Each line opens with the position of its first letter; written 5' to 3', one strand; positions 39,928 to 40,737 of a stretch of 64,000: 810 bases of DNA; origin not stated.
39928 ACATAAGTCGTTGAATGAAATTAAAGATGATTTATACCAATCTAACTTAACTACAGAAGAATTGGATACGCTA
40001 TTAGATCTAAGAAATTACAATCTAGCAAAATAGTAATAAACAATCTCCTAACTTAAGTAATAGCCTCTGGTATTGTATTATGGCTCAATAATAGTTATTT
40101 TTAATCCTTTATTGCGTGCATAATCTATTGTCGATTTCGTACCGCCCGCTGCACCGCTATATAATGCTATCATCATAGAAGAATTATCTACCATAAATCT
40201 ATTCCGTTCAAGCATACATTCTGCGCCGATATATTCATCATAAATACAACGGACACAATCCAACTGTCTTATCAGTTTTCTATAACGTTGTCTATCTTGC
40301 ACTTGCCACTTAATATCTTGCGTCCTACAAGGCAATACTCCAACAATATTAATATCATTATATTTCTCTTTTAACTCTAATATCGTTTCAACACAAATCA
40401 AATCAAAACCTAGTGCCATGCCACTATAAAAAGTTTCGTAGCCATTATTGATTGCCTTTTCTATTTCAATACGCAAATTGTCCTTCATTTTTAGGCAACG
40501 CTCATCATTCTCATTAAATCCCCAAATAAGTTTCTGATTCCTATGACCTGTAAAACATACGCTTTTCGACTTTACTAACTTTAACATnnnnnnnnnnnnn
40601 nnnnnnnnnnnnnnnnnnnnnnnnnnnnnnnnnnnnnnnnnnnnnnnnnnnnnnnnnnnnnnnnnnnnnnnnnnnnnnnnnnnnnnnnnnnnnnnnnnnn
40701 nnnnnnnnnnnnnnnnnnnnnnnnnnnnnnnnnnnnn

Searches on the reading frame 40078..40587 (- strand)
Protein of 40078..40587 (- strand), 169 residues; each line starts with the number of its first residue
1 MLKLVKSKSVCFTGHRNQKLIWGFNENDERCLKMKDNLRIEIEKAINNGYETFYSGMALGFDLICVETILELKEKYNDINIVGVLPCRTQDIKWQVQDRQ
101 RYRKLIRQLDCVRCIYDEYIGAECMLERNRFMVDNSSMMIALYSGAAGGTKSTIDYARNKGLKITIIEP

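Call 10: search_protein_families(library=pfam, proteins=[window:40078-40587:-], max_evalue=0.01)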
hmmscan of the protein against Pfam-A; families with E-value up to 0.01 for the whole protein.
window:40078-40587:- (169 aa): 2 families
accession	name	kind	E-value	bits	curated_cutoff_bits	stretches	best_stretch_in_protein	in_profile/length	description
PF06908.16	YpsA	-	1.8e-28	100.1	27.7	1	10-155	1-147/168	YspA SLOG family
PF02481.21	DNA_processg_A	-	4.3e-05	23.3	29.6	1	52-167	76-187/212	DNA recombination-mediator protein A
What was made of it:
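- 40078..40587 (-): Regulated gene: a 169-aa YpsA/YoqJ-type SLOG protein. Its ATG directly follows the U-tract. Pfam PF06908, E = 1.8e-28 (call 10).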

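Call 11: find_encoding_contigs(protein=window:40078-40587:-, flank=6000, max_places=10)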
Protein window:40078-40587:- (169 aa): 2 contigs read that carry it; 1 place shown.
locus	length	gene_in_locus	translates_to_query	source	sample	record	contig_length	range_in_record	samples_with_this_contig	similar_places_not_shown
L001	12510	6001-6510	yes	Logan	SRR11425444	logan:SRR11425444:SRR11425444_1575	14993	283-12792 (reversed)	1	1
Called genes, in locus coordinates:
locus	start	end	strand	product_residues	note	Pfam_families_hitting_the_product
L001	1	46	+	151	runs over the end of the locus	PF03852:Vsr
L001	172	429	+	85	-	-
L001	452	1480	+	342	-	-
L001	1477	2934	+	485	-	-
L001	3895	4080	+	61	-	PF12728:HTH_17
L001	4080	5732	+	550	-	PF13102:Phage_int_SAM_5 (weak), PF14659:Phage_int_SAM_3, PF00589:Phage_integrase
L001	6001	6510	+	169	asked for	PF06908:YpsA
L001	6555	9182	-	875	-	PF20720:nSTAND3 (weak)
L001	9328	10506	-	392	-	PF18928:DUF5677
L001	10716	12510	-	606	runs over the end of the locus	PF13245:AAA_19, PF00580:UvrD-helicase (weak)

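Call 12: find_related_loci(query=window:40078-40587:-, collection=viral_contigs, flank=3000)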
Query window:40078-40587:- (169 aa) in viral_contigs; peptide patterns used: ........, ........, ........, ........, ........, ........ (x = any residue, [..] = any of these).
1 stretches matched a pattern, but none encodes a relative of the query by tblastn (E <= 1e-3).
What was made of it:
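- Tried and rejected: The SLOG protein against viral contigs: no relatives (call 12).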

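Call 16: find_homologous_proteins(query=window:40078-40587:-, max_evalue=1e-10)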
Query window:40078-40587:- (169 aa): 506 proteins with E <= 1e-10 among 546 candidates; the best 120 are listed.
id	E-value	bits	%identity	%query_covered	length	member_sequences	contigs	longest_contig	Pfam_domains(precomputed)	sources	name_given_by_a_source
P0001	6.6e-102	356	92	100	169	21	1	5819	PF06908.17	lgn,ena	-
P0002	1.3e-94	332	88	100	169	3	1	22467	PF06908.17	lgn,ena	-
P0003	1.9e-94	332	87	100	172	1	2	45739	PF06908.17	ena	-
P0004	1.6e-92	326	84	100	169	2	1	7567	PF06908.17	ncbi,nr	ncbi:MAG: DUF1273 domain-containing protein [Clostridia bacterium]|nr:DUF1273 domain-containing prot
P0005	2.9e-92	325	83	100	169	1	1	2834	PF06908.17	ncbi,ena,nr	ncbi:MAG: DUF1273 domain-containing protein [Clostridia bacterium]|nr:DUF1273 domain-containing prot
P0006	1.9e-91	322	83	100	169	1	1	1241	PF06908.17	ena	-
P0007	2.1e-84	299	77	100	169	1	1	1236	PF06908.17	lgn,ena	-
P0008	1.2e-78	280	73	99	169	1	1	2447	PF06908.17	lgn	-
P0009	4.0e-77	275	70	100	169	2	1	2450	PF06908.17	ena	-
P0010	8.4e-77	274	71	96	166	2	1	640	PF06908.17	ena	-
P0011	9.9e-77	274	70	100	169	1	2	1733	PF06908.17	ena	-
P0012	2.0e-76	273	69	100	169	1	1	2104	PF06908.17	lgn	-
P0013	4.2e-76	272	69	100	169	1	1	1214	PF06908.17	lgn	-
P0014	5.0e-76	272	71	96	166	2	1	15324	PF06908.17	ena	-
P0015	6.7e-76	271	71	97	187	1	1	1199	PF06908.17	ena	-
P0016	7.7e-76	271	70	97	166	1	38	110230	PF06908.17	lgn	-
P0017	1.4e-75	270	70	97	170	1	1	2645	PF06908.17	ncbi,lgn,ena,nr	ncbi:MAG: DUF1273 domain-containing protein [Clostridia bacterium]|nr:DUF1273 domain-containing prot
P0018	2.7e-75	270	70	95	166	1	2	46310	PF06908.17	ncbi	-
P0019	7.0e-75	268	68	100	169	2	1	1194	PF06908.17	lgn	-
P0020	7.9e-75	268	68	98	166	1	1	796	PF06908.17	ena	-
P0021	8.2e-75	268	67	98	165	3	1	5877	PF06908.17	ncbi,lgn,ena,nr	ncbi:MAG: DUF1273 domain-containing protein [Clostridia bacterium]|nr:DUF1273 domain-containing prot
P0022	1.1e-74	268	70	95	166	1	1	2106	PF06908.17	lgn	-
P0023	1.3e-74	267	70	96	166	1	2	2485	PF06908.17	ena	-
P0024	1.4e-74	267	69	100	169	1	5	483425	PF06908.17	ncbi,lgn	-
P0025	1.5e-74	267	68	97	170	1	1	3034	PF06908.17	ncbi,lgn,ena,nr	ncbi:MAG: DUF1273 domain-containing protein [Turicibacter sp.]|nr:DUF1273 domain-containing protein 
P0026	3.9e-74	266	66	100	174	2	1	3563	PF06908.17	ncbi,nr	ncbi:MAG: DUF1273 domain-containing protein [Lachnospiraceae bacterium]|nr:DUF1273 domain-containing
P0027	4.2e-74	266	67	100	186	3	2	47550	PF06908.17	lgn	-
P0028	6.5e-74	265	67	99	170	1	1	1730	PF06908.17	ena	-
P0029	6.7e-74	265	69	100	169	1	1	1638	PF06908.17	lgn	-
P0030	9.8e-74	264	67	97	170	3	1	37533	PF06908.17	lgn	-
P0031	1.1e-73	264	67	98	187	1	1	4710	PF06908.17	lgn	-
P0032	1.1e-73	264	69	97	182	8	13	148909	PF06908.17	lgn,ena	-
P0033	1.3e-73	264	66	100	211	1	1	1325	PF06908.17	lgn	-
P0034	1.3e-73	264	67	100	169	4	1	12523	PF06908.17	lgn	-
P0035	1.6e-73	264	67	99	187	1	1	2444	PF06908.17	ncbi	-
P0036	2.1e-73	263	63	100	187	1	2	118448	PF06908.17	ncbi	-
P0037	2.6e-73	263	64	100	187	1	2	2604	PF06908.17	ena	-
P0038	2.6e-73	263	70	97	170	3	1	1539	PF06908.17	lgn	-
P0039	2.7e-73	263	67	97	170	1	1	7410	PF06908.17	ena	-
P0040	3.0e-73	263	67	100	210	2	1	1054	PF06908.17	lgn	-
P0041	3.2e-73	263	66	100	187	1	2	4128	PF06908.17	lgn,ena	-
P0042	3.3e-73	263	63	100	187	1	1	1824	PF06908.17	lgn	-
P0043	5.2e-73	262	68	96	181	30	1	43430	PF06908.17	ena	-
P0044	5.5e-73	262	70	95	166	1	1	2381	PF06908.17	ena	-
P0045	5.8e-73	262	69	95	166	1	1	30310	PF06908.17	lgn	-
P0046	7.5e-73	262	65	99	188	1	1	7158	PF06908.17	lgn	-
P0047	8.1e-73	261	66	98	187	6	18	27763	PF06908.17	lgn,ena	-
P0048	1.4e-72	261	67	98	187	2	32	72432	PF06908.17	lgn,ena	-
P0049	1.4e-72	261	65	100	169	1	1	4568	PF06908.17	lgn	-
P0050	1.5e-72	261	67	98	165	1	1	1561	PF06908.17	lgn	-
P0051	2.0e-72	260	67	100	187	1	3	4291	PF06908.17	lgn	-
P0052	2.1e-72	260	67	97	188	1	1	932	PF06908.17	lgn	-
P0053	2.3e-72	260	68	95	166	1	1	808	PF06908.17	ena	-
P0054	2.5e-72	260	67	99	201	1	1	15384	PF06908.17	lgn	-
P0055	2.5e-72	260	66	100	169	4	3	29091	PF06908.17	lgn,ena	-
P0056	2.9e-72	260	65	99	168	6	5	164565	PF06908.17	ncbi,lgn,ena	-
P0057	3.5e-72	259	66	100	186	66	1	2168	PF06908.17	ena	-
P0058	4.3e-72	259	68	95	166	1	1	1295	PF06908.17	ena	-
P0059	4.3e-72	259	68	100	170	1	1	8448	PF06908.17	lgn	-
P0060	4.7e-72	259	65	100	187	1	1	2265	PF06908.17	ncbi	-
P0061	4.9e-72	259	64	100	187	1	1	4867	PF06908.17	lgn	-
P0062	5.6e-72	259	65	100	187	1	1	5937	PF06908.17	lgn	-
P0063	6.7e-72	258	66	100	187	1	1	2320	PF06908.17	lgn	-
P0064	6.9e-72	258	66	100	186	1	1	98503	PF06908.17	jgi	-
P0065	7.3e-72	258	66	95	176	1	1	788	PF06908.17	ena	-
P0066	7.6e-72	258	64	100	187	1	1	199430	PF06908.17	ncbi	-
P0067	9.5e-72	258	68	95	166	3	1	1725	PF06908.17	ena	-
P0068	1.0e-71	258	66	98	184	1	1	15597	PF06908.17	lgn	-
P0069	1.2e-71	258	68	95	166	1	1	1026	PF06908.17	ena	-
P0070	1.3e-71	258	66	98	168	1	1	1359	PF06908.17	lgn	-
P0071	1.3e-71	258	63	100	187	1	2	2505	PF02481.22,PF06908.17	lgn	-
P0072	1.4e-71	257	68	95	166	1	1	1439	PF06908.17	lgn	-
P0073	1.7e-71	257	67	98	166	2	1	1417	PF06908.17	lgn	-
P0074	1.8e-71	257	66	97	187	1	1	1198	PF06908.17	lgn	-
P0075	1.8e-71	257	65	100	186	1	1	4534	PF06908.17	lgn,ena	-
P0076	2.1e-71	257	64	100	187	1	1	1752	PF06908.17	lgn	-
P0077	3.5e-71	256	66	97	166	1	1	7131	PF06908.17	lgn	-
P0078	3.6e-71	256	68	95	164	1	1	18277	PF06908.17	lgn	-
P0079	3.9e-71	256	66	97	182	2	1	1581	PF02481.22,PF06908.17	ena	-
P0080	4.1e-71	256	66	97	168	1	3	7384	PF06908.17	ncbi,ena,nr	ncbi:MAG: DUF1273 domain-containing protein [Clostridia bacterium]|nr:DUF1273 domain-containing prot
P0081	4.2e-71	256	66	100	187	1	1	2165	PF06908.17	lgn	-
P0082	4.2e-71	256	67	98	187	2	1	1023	PF06908.17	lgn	-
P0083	4.5e-71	256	64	97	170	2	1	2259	PF02481.22,PF06908.17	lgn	-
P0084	5.8e-71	255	66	95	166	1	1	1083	PF06908.17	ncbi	-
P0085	5.9e-71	255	65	97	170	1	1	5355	PF06908.17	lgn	-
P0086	6.2e-71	255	64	100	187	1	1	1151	PF06908.17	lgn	-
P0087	7.0e-71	255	68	97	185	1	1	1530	PF02481.22,PF06908.17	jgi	jgi:uncharacterized phage-like protein YoqJ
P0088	7.1e-71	255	65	100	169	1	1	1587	PF06908.17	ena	-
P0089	7.8e-71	255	63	100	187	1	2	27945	PF02481.22,PF06908.17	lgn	-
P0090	9.8e-71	255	66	100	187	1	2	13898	PF06908.17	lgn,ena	-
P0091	1.1e-70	255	65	98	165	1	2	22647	PF06908.17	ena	-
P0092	1.4e-70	254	68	95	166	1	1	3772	PF06908.17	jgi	-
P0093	1.7e-70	254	68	95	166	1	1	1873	PF06908.17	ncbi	-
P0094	1.9e-70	254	66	97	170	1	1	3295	PF06908.17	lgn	-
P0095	2.3e-70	253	65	97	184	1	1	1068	PF06908.17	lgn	-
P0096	2.4e-70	253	63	100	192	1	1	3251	PF06908.17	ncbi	-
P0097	2.6e-70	253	63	100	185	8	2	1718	PF06908.17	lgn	-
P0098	2.7e-70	253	66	97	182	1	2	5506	PF02481.22,PF06908.17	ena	-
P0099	2.7e-70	253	63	100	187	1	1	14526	PF06908.17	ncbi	-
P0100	3.0e-70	253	67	97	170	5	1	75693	PF06908.17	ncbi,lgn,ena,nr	ncbi:MAG: DUF1273 domain-containing protein [Clostridiales bacterium]|nr:DUF1273 domain-containing p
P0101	3.8e-70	253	63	100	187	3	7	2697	PF06908.17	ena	-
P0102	4.1e-70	253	64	98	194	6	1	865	PF06908.17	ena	-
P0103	4.1e-70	253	63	100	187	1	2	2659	PF06908.17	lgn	-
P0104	4.2e-70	253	67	96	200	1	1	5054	PF02481.22,PF06908.17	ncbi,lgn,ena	-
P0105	4.6e-70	253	66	97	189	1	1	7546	PF06908.17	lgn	-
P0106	4.9e-70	252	66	97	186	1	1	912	PF06908.17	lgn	-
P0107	5.7e-70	252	66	100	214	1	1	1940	PF06908.17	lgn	-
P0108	6.0e-70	252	64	100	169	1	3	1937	PF06908.17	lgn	-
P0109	6.6e-70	252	67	98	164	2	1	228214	PF06908.17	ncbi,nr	ncbi:MAG: DUF1273 domain-containing protein [Clostridia bacterium]|nr:DUF1273 domain-containing prot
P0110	6.6e-70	252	64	100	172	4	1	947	PF06908.17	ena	-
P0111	8.3e-70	252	66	98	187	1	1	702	PF06908.17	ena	-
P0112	1.1e-69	251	64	100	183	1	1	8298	PF06908.17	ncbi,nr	ncbi:MAG: DUF1273 domain-containing protein [Ruminococcus flavefaciens]|nr:DUF1273 domain-containing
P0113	1.1e-69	251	62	98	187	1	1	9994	PF02481.22,PF06908.17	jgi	jgi:uncharacterized phage-like protein YoqJ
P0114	1.2e-69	251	65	97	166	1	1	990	PF06908.17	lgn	-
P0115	1.2e-69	251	64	100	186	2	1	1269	PF06908.17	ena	-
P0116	1.7e-69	251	63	98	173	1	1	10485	PF06908.17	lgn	-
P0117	1.8e-69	251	62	100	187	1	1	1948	PF06908.17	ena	-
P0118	1.9e-69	251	62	100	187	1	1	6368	PF02481.22,PF06908.17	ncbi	-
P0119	2.2e-69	250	66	97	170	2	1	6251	PF06908.17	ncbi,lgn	-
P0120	2.2e-69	250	65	96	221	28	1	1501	PF06908.17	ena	-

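Call 18: find_related_loci(query=A1, collection=genome_contigs, flank=3000)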
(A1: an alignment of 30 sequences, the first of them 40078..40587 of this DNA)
Query A1 (169 aa) in genome_contigs; peptide patterns used: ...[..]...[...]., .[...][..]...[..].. (x = any residue, [..] = any of these).
319 stretches matched a pattern; 285 encode a relative of the query (tblastn E <= 1e-3); the best 80 are kept; 80 distinct loci.
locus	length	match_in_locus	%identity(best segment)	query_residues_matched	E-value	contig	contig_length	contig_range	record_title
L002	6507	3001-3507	91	1-169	4e-104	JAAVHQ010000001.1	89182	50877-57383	MAG: Clostridiales bacterium isolate Mgla_MAG_0-bin_8 c_000000019099, whole genome shotgun sequence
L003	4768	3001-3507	91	1-169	2e-103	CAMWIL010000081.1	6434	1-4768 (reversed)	MAG TPA_asm: uncultured Clostridia bacterium isolate SRR14411269_bin.10_metawrap_v1.3_MAG genome assembly, contig: NODE.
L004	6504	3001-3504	70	2-169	2e-81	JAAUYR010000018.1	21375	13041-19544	MAG: Clostridia bacterium isolate Mgla_MAG_6-bin_37 c_000000142440, whole genome shotgun sequence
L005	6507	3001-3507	68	1-169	1e-79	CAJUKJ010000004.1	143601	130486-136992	MAG TPA_asm: uncultured Christensenellaceae bacterium isolate MGBC157705 genome assembly, contig: MGBC157705.4, whole ge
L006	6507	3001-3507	68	1-169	1e-79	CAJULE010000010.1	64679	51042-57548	MAG TPA_asm: uncultured Christensenellaceae bacterium isolate MGBC157735 genome assembly, contig: MGBC157735.10, whole g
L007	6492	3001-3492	70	6-169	4e-79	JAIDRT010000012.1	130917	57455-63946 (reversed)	MAG: Clostridia bacterium isolate SC0362_comb_6 SC0362_comb_6_contig_12, whole genome shotgun sequence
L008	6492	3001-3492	69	6-169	5e-79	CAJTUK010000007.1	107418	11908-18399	MAG TPA_asm: uncultured Christensenella sp. isolate MGBC114492 genome assembly, contig: MGBC114492.7, whole genome shotg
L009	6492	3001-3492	69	6-169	5e-79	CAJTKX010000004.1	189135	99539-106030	MAG TPA_asm: uncultured Christensenella sp. isolate MGBC104814 genome assembly, contig: MGBC104814.4, whole genome shotg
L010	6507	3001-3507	66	1-169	1e-78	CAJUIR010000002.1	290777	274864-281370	MAG TPA_asm: uncultured Christensenellaceae bacterium isolate MGBC152421 genome assembly, contig: MGBC152421.2, whole ge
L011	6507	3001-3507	66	1-169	1e-78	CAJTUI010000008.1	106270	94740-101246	MAG TPA_asm: uncultured Christensenella sp. isolate MGBC115043 genome assembly, contig: MGBC115043.8, whole genome shotg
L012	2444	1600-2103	67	2-169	2e-79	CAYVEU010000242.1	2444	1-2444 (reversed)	MAG TPA_asm: uncultured Christensenella sp. isolate SRP199465_co2_69 genome assembly, contig: NODE_118568_length_2444_co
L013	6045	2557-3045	67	7-169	3e-77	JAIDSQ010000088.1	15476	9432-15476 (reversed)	MAG: Clostridia bacterium isolate SC0364_comb_12 SC0364_comb_12_contig_88, whole genome shotgun sequence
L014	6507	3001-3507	64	1-169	1e-76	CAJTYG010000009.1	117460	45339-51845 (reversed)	MAG TPA_asm: uncultured Christensenella sp. isolate MGBC124771 genome assembly, contig: MGBC124771.9, whole genome shotg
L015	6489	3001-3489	69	1-163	7e-77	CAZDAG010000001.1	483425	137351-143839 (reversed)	MAG TPA_asm: uncultured Clostridia bacterium isolate SRP199465_co1_338 genome assembly, contig: NODE_2_length_483425_cov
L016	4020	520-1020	67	3-169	1e-75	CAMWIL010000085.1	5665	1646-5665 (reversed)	MAG TPA_asm: uncultured Clostridia bacterium isolate SRR14411269_bin.10_metawrap_v1.3_MAG genome assembly, contig: NODE.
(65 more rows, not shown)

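Call 58: search_protein_families(library=padloc, proteins=[window:40078-40587:-], max_evalue=0.001)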
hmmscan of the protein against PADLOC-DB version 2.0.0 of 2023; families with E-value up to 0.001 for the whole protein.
window:40078-40587:- (169 aa): 1 family
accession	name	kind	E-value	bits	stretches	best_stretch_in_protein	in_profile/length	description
PDLC03961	ShosA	-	0.00078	16.8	0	115-168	206-259/303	-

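Call 59: search_protein_families(library=phrogs, proteins=[window:40078-40587:-], max_evalue=0.001)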
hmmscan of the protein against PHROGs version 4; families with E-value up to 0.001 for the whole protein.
window:40078-40587:- (169 aa): 1 family
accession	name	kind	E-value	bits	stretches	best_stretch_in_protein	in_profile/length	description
phrog_289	-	other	6.3e-14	52.7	1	6-167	21-138/500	GTP-binding domain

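Call 67: search_solved_structures(query=window:40078-40587:-, max_evalue=0.01)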
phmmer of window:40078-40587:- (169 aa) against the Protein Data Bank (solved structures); distinct sequences matched with E-value up to 0.01: 1.
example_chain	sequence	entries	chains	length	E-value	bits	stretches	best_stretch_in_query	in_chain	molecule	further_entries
2nx2_A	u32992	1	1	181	4.1e-09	39.5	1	10-150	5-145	Hypothetical protein ypsA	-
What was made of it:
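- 40078..40587 (-): The closest solved structure is B. subtilis YpsA, 2NX2 (call 67).
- On Type III toxin-antitoxin: The protein is PF06908 YpsA SLOG, and its closest structure is 2NX2 (calls 10, 67).
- SLOG is not an endoribonuclease fold (calls 10, 67).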

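Call 69: find_encoding_contigs(protein=P0004, flank=1200, max_places=3)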
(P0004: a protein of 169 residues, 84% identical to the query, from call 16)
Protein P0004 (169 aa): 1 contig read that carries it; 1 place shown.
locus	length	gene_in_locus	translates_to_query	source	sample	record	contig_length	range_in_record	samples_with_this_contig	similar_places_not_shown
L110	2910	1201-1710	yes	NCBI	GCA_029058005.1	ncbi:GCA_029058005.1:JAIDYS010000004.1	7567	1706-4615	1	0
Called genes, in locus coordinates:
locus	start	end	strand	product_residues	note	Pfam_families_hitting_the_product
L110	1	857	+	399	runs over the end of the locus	-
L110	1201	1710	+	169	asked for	PF06908:YpsA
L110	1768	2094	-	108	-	-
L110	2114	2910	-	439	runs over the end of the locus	PF14284:PcfJ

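Call 70: find_encoding_contigs(protein=P0007, flank=1200, max_places=3)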
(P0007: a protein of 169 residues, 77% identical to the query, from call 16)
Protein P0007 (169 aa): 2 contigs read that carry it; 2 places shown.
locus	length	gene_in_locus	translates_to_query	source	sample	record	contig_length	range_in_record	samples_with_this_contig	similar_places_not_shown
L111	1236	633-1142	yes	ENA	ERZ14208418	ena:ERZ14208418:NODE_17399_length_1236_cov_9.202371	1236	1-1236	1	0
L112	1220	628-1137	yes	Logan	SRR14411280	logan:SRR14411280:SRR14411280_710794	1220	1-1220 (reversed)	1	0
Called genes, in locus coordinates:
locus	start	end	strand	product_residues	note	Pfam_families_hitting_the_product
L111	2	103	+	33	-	?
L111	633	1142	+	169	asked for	PF06908:YpsA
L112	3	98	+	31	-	?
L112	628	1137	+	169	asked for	PF06908:YpsA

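Call 71: find_encoding_contigs(protein=P0008, flank=1200, max_places=3)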
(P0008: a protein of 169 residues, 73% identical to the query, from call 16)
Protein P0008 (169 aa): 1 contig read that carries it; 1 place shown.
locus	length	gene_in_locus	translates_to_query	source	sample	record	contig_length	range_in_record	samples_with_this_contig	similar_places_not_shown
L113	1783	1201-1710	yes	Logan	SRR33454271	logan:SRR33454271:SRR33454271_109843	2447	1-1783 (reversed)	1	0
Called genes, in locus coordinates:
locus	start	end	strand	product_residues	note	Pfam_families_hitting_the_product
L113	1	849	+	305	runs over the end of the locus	PF02463:SMC_N (weak), PF00005:ABC_tran (weak), PF13175:AAA_15, PF13304:AAA_21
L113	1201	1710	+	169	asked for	PF06908:YpsA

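Call 72: find_encoding_contigs(protein=P0012, flank=1200, max_places=3)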
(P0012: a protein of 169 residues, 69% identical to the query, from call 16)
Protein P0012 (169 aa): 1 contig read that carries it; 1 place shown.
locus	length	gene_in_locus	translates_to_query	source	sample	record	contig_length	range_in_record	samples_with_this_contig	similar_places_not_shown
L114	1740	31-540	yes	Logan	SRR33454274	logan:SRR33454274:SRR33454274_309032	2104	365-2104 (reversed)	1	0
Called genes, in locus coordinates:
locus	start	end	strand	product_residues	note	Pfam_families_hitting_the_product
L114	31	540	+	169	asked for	PF06908:YpsA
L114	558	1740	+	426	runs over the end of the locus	-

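Call 73: find_encoding_contigs(protein=P0034, flank=1200, max_places=3)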
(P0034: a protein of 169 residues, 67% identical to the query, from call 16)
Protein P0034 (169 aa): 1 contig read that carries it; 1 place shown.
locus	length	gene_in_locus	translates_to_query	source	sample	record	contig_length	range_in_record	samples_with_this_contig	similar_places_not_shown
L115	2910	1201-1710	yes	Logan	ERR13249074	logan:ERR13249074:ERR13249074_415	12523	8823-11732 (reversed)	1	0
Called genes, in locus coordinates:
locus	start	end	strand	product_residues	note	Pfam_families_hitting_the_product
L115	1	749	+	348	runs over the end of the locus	PF02661:Fic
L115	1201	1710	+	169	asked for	PF06908:YpsA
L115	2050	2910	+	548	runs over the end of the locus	PF00485:PRK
